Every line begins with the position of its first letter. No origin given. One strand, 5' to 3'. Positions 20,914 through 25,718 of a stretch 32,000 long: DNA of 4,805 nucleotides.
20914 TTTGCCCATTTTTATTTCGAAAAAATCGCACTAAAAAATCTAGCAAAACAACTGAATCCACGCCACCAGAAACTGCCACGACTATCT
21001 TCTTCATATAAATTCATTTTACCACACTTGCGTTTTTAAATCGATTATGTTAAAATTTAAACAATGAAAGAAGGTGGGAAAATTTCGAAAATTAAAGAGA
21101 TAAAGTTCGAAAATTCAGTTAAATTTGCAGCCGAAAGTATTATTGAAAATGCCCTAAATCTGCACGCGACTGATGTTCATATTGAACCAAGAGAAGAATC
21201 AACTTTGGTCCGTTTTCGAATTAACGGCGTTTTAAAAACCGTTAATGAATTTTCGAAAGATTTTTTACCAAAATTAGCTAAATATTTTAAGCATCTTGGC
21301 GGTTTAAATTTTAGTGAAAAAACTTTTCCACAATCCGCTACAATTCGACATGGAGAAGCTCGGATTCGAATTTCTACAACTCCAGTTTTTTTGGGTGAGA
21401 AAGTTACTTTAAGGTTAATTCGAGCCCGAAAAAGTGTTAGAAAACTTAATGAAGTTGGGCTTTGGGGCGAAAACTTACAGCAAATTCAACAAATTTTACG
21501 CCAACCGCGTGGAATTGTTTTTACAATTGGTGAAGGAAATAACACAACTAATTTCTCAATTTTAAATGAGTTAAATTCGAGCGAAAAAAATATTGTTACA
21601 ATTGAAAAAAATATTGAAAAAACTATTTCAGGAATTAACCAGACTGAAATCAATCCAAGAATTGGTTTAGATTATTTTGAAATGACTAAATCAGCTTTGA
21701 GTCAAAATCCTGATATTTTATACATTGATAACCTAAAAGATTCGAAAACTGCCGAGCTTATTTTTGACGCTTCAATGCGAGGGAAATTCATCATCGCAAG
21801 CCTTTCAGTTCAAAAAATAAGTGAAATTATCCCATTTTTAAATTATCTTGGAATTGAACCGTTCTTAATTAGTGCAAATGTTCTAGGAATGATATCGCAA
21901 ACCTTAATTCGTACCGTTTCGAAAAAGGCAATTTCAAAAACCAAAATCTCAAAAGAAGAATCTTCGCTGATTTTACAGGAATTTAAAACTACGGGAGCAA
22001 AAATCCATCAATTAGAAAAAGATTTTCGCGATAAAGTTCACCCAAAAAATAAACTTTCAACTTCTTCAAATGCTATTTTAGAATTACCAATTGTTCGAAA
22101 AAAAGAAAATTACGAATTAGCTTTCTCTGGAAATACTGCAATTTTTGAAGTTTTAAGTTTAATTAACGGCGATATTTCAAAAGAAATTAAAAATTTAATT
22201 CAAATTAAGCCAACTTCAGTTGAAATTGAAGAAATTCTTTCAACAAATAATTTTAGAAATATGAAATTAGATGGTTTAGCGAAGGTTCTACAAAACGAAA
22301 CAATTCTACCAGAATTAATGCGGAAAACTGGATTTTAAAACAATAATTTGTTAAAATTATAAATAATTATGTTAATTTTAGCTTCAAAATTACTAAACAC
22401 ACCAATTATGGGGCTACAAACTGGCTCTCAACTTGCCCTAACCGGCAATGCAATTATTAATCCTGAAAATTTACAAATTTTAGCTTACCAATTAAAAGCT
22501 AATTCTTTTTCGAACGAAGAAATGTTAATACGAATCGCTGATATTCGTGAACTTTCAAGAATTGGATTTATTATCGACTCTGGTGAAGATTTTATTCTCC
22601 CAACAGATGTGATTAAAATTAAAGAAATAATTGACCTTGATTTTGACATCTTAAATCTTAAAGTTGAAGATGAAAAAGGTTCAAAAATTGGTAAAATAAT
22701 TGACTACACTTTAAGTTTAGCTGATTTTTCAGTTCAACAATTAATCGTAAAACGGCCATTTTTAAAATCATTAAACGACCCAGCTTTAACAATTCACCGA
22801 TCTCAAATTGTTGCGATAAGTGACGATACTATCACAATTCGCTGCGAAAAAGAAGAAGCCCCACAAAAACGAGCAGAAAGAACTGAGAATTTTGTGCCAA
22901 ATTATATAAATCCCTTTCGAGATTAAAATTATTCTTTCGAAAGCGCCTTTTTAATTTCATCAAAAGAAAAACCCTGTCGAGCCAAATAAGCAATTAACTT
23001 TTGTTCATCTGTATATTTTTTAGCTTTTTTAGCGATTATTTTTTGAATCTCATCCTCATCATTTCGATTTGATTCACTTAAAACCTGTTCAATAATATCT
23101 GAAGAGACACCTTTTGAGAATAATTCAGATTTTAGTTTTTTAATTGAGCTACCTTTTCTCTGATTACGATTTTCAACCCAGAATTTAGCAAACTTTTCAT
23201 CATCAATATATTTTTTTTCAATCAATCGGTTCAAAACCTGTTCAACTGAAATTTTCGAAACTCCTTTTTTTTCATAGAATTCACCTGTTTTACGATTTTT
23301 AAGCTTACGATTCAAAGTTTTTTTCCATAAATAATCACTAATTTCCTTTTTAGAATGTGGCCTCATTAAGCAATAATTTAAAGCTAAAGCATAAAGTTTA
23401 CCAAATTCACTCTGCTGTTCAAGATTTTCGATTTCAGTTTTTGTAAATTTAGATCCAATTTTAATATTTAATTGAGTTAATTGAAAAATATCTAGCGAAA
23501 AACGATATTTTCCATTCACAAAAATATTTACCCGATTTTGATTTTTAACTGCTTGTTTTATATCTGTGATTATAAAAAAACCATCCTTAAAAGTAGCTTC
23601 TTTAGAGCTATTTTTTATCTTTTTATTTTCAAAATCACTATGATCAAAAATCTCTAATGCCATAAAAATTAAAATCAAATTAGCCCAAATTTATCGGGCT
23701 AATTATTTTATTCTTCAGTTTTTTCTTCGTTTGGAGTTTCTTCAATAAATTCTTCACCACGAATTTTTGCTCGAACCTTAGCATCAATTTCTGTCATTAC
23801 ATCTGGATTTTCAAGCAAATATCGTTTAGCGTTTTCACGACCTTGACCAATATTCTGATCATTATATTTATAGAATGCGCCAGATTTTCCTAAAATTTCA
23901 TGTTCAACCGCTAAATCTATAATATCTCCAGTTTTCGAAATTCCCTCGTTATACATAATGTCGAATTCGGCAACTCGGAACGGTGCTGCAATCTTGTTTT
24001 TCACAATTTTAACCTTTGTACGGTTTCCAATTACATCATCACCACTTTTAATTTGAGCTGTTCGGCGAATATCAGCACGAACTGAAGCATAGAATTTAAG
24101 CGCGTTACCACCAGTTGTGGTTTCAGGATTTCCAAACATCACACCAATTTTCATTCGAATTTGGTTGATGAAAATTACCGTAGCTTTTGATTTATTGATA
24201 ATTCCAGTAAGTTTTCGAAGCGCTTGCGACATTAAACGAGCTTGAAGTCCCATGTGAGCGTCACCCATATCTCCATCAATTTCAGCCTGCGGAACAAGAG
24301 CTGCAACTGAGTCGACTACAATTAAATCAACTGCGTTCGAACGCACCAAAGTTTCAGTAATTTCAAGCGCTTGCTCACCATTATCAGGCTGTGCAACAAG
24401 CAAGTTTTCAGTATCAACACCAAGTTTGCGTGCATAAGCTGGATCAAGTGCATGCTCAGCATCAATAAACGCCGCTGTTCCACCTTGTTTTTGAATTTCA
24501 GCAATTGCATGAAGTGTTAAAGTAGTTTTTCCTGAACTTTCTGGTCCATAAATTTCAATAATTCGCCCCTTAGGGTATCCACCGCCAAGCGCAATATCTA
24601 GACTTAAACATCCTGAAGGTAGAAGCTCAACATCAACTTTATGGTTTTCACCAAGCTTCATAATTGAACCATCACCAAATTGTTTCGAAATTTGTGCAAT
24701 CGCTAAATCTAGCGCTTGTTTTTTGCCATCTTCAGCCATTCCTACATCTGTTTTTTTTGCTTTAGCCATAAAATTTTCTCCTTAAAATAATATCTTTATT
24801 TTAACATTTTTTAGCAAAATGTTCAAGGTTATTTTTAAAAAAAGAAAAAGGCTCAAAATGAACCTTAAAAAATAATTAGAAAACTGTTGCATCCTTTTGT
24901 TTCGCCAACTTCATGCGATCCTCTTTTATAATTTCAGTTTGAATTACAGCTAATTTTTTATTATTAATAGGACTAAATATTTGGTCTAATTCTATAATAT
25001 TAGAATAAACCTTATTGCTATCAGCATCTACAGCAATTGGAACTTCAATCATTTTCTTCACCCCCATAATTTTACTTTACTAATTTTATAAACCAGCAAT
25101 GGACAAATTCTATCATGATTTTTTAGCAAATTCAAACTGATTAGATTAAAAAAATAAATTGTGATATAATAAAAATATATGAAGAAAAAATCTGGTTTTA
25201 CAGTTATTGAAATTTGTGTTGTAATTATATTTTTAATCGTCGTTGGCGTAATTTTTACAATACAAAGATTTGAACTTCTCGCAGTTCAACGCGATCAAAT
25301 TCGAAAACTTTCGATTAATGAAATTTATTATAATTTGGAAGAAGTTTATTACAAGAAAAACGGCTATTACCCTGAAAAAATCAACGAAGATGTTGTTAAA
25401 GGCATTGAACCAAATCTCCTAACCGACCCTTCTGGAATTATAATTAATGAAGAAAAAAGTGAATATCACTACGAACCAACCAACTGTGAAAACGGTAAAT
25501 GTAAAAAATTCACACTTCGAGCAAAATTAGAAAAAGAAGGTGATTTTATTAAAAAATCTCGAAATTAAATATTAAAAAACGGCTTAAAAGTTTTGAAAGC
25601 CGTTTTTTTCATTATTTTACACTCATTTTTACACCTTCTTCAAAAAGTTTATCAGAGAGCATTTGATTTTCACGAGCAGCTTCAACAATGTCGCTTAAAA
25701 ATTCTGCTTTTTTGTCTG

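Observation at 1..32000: Palindrome TTCGAA (often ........) is massively over-represented, written in all three reading frames, and found only inside genes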

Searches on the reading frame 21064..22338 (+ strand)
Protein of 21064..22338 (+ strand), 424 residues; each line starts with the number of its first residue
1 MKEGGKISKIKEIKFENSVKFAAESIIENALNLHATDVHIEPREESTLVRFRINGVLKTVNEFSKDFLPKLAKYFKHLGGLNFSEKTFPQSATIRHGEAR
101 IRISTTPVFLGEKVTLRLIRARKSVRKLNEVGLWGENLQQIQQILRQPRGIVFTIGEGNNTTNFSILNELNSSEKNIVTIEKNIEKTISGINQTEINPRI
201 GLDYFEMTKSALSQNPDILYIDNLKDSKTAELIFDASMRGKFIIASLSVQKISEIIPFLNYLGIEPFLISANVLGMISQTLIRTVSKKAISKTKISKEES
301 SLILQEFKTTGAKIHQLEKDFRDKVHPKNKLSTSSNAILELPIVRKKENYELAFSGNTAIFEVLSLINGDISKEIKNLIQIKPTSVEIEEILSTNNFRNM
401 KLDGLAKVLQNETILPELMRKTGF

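Call 49: search_protein_families(library=pfam, proteins=[window:21064-22338:+], max_evalue=0.01)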
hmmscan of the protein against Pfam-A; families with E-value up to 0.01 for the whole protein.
window:21064-22338:+ (424 aa): 1 family
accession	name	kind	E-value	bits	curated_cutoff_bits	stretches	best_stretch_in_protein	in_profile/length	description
PF00437.27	T2SSE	-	3.2e-53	181.1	24.9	1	23-420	12-370/370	Type II/IV secretion system protein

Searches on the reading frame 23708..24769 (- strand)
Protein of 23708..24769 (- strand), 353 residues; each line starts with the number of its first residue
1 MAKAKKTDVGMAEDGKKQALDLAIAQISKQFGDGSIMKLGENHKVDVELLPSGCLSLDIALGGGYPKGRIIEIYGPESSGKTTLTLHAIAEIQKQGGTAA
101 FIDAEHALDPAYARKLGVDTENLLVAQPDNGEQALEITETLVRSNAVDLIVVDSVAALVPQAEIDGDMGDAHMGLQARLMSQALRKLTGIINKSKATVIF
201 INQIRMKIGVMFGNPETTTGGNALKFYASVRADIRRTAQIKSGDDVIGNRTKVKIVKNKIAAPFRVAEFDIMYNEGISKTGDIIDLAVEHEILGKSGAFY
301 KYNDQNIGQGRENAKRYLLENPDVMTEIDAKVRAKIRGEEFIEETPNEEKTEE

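Call 5: find_encoding_contigs(protein=window:23708-24769:-, flank=10000, max_places=10)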
Protein window:23708-24769:- (353 aa): 24 contigs read that carry it; 10 places shown.
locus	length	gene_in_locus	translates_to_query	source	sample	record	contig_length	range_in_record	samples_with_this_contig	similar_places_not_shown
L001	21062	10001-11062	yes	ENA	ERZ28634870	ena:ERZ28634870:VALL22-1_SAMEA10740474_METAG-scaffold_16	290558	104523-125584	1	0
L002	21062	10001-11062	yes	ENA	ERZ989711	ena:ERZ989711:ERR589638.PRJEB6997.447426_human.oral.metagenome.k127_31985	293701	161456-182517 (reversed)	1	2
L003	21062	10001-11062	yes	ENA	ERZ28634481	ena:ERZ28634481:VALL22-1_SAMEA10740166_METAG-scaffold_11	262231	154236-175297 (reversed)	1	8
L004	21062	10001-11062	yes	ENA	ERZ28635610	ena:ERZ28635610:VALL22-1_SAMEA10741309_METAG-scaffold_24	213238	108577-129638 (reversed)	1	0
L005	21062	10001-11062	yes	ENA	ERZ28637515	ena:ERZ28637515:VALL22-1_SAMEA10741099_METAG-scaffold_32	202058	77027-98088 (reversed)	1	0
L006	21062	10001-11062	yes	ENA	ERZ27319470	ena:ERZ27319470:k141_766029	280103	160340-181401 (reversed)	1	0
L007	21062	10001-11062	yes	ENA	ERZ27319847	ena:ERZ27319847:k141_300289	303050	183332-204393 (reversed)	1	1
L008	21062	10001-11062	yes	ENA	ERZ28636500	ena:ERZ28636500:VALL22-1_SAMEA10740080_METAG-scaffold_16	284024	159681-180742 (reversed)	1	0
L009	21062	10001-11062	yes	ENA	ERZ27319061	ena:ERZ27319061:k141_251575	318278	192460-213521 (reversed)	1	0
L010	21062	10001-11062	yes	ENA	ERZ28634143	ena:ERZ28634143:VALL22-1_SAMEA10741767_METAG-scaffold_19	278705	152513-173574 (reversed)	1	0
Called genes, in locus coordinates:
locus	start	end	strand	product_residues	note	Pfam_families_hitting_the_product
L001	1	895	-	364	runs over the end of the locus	PF00712:DNA_pol3_beta, PF02767:DNA_pol3_beta_2, PF02768:DNA_pol3_beta_3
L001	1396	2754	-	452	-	PF11638:DnaA_N, PF00308:Bac_DnaA, PF00004:AAA (weak), PF00910:RNA_helicase (weak), PF13401:AAA_22 (faint), PF08299:Bac_DnaA_C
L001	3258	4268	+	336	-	-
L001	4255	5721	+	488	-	PF00932:LTD (weak)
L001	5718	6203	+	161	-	PF02075:RuvC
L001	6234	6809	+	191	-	PF01330:RuvA_N, PF14520:HHH_5, PF07499:RuvA_C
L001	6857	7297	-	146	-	-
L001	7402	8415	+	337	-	PF01078:Mg_chelatase (faint), PF05496:RuvB_N, PF13191:AAA_16 (faint), PF00004:AAA, PF07728:AAA_5, PF13173:AAA_14 (weak), PF17864:AAA_lid_4, PF05491:WHD_RuvB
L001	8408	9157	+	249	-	PF03703:bPH_2 (weak)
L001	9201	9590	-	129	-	-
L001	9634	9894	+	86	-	-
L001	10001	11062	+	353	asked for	PF00154:RecA_N, PF08423:Rad51, PF06745:ATPase (weak), PF01637:ATPase_2 (faint), PF27531:MT3502_N (weak), PF21096:RecA_C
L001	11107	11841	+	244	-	PF27462:RecX_N, PF21982:RecX_HTH1 (faint), PF02631:RecX_HTH2, PF21981:RecX_HTH3 (weak)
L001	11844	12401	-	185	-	-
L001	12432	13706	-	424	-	PF00437:T2SSE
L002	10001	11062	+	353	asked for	PF00154:RecA_N, PF08423:Rad51, PF06745:ATPase (weak), PF01637:ATPase_2 (faint), PF27531:MT3502_N (weak), PF21096:RecA_C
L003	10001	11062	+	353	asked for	PF00154:RecA_N, PF08423:Rad51, PF06745:ATPase (weak), PF01637:ATPase_2 (faint), PF27531:MT3502_N (weak), PF21096:RecA_C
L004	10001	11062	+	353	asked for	PF00154:RecA_N, PF08423:Rad51, PF06745:ATPase (weak), PF01637:ATPase_2 (faint), PF27531:MT3502_N (weak), PF21096:RecA_C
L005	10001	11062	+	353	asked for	PF00154:RecA_N, PF08423:Rad51, PF06745:ATPase (weak), PF01637:ATPase_2 (faint), PF27531:MT3502_N (weak), PF21096:RecA_C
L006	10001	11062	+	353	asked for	PF00154:RecA_N, PF08423:Rad51, PF06745:ATPase (weak), PF01637:ATPase_2 (faint), PF27531:MT3502_N (weak), PF21096:RecA_C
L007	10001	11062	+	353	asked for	PF00154:RecA_N, PF08423:Rad51, PF06745:ATPase (weak), PF01637:ATPase_2 (faint), PF27531:MT3502_N (weak), PF21096:RecA_C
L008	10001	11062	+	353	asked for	PF00154:RecA_N, PF08423:Rad51, PF06745:ATPase (weak), PF01637:ATPase_2 (faint), PF27531:MT3502_N (weak), PF21096:RecA_C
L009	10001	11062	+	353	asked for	PF00154:RecA_N, PF08423:Rad51, PF06745:ATPase (weak), PF01637:ATPase_2 (faint), PF27531:MT3502_N (weak), PF21096:RecA_C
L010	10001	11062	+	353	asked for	PF00154:RecA_N, PF08423:Rad51, PF06745:ATPase (weak), PF01637:ATPase_2 (faint), PF27531:MT3502_N (weak), PF21096:RecA_C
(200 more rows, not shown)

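Call 11: find_related_loci(query=window:23708-24769:-, collection=genome_contigs, flank=10000)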
Query window:23708-24769:- (353 aa) in genome_contigs; peptide patterns used: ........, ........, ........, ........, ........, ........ (x = any residue, [..] = any of these).
600 stretches matched a pattern (row limit reached: there are more); 599 encode a relative of the query (tblastn E <= 1e-3); the best 80 are kept; 80 distinct loci.
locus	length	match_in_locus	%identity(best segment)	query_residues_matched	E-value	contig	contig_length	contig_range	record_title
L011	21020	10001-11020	83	3-337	0e+0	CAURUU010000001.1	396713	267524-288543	MAG TPA_asm: uncultured Candidatus Saccharibacteria bacterium isolate ERR9969226_bin.1_MetaWRAP_v1.3_MAG genome assembly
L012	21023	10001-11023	81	3-340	0e+0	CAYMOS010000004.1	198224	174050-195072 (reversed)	MAG TPA_asm: uncultured Candidatus Saccharibacteria bacterium isolate SRP199154_co1_50 genome assembly, contig: NODE_17_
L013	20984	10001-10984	82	12-339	7e-180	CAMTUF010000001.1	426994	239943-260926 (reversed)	MAG: uncultured bacterium isolate G04_MAG_00029 genome assembly, contig: G04_MAG_00029_000000000002, whole genome shotgu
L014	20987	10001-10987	80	7-335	2e-179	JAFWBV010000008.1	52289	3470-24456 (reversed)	Candidatus Saccharibacteria bacterium isolate RGIG5597 Sheep_Duodenum-1__c537, whole genome shotgun sequence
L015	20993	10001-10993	82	4-333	1e-179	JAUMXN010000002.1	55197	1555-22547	MAG: Candidatus Saccharibacteria bacterium isolate S16M_St_27 NODE_52_length_55197_cov_7.481484, whole genome shotgun se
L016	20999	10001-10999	80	1-333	1e-179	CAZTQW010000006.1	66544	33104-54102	MAG TPA_asm: uncultured Candidatus Saccharibacteria bacterium isolate SRP287540_co1_62 genome assembly, contig: NODE_338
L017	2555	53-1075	81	3-340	0e+0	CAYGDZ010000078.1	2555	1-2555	MAG TPA_asm: uncultured Candidatus Saccharibacteria bacterium isolate ERP113451_co3_69 genome assembly, contig: NODE_547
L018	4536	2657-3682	78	4-340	0e+0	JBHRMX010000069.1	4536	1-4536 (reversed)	MAG: Candidatus Nanoperiomorbus sp. isolate 758__bin.8 NODE_4812_length_4536_cov_9.0000_ID_151153, whole genome shotgun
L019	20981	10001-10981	83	14-340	7e-177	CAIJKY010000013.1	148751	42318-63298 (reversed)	uncultured bacterium isolate MJ-time_bin-4697 genome assembly, contig: bin-4697:13/17, whole genome shotgun sequence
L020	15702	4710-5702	78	3-333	6e-176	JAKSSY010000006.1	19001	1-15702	MAG: Candidatus Saccharibacteria bacterium isolate Horse_feces293 MAG293_6, whole genome shotgun sequence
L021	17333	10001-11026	77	4-340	6e-175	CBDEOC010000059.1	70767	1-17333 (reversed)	MAG TPA_asm: uncultured Candidatus Saccharibacteria bacterium isolate SRR25048779_binner12_Refined_19 genome assembly, c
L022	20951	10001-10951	81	12-328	7e-173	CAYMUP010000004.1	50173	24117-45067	MAG TPA_asm: uncultured Candidatus Saccharibacteria bacterium isolate SRP286056_co1_462 genome assembly, contig: NODE_67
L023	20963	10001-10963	76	13-333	9e-171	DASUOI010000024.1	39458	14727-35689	MAG TPA_asm: Candidatus Saccharimonadales bacterium isolate SMAG_U1624 k141_157688, whole genome shotgun sequence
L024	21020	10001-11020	79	3-336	6e-171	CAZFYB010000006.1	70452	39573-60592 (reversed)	MAG TPA_asm: uncultured Candidatus Saccharibacteria bacterium isolate SRP062349_co2_19 genome assembly, contig: NODE_244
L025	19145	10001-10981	80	14-340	7e-171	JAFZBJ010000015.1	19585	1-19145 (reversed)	Candidatus Saccharibacteria bacterium isolate RGIG7612 Water_buffalos_Omasum-5__c701186, whole genome shotgun sequence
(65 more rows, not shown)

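Call 22: find_homologous_proteins(query=window:23708-24769:-, max_evalue=1e-100)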
Query window:23708-24769:- (353 aa): 7994 proteins with E <= 1e-100 among 8000 candidates; the best 120 are listed.
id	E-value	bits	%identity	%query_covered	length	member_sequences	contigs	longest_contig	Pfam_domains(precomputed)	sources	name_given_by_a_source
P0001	2.0e-224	762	100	100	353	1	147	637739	PF06745.20,PF08423.18,PF00154.28,PF21096.3,PF01637.25,PF27531.1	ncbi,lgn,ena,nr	ncbi:MAG: recombinase RecA [Candidatus Saccharimonas sp.]|nr:MAG: recombinase RecA [Candidatus Sacch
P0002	2.7e-224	761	100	100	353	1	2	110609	PF06745.20,PF08423.18,PF00154.28,PF21096.3,PF01637.25,PF27531.1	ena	-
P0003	4.1e-224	761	100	100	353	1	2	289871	PF06745.20,PF08423.18,PF00154.28,PF21096.3,PF01637.25,PF27531.1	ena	-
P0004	4.4e-224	761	100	100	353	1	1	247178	PF06745.20,PF08423.18,PF00154.28,PF21096.3,PF01637.25,PF27531.1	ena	-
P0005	5.5e-224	760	100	100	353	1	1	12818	PF06745.20,PF08423.18,PF00154.28,PF21096.3,PF27531.1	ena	-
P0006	6.9e-224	760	100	100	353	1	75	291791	PF06745.20,PF08423.18,PF00154.28,PF21096.3,PF01637.25,PF27531.1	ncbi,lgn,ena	-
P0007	7.0e-224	760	100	100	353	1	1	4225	PF06745.20,PF08423.18,PF00154.28,PF21096.3,PF01637.25,PF27531.1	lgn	-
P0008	7.1e-224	760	100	100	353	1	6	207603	PF06745.20,PF08423.18,PF00154.28,PF21096.3,PF01637.25,PF27531.1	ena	-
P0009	7.2e-224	760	100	100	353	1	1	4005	PF06745.20,PF08423.18,PF00154.28,PF21096.3,PF01637.25,PF27531.1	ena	-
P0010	7.3e-224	760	100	100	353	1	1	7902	PF06745.20,PF08423.18,PF00154.28,PF21096.3,PF01637.25,PF27531.1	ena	-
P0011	7.3e-224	760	100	100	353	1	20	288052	PF06745.20,PF08423.18,PF00154.28,PF21096.3,PF01637.25,PF27531.1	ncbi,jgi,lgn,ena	jgi:RecA protein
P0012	9.3e-224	760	100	100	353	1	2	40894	PF06745.20,PF08423.18,PF00154.28,PF21096.3,PF01637.25,PF27531.1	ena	-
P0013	9.5e-224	760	99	100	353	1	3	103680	PF06745.20,PF08423.18,PF00154.28,PF21096.3,PF01637.25,PF27531.1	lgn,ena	-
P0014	9.5e-224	760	100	100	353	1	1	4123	PF06745.20,PF08423.18,PF00154.28,PF21096.3,PF01637.25,PF27531.1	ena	-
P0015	9.7e-224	760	99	100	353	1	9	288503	PF06745.20,PF08423.18,PF00154.28,PF21096.3,PF01637.25,PF27531.1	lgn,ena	-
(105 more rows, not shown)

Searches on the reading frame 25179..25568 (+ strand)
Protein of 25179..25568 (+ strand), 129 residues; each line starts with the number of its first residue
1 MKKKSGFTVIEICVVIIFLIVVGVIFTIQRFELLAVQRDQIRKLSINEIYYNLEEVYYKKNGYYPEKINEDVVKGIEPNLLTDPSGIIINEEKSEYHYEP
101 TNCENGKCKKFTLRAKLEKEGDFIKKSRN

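Call 49: search_protein_families(library=pfam, proteins=[window:25179-25568:+], max_evalue=0.01)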
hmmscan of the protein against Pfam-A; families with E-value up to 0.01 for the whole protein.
window:25179-25568:+ (129 aa): 0 families
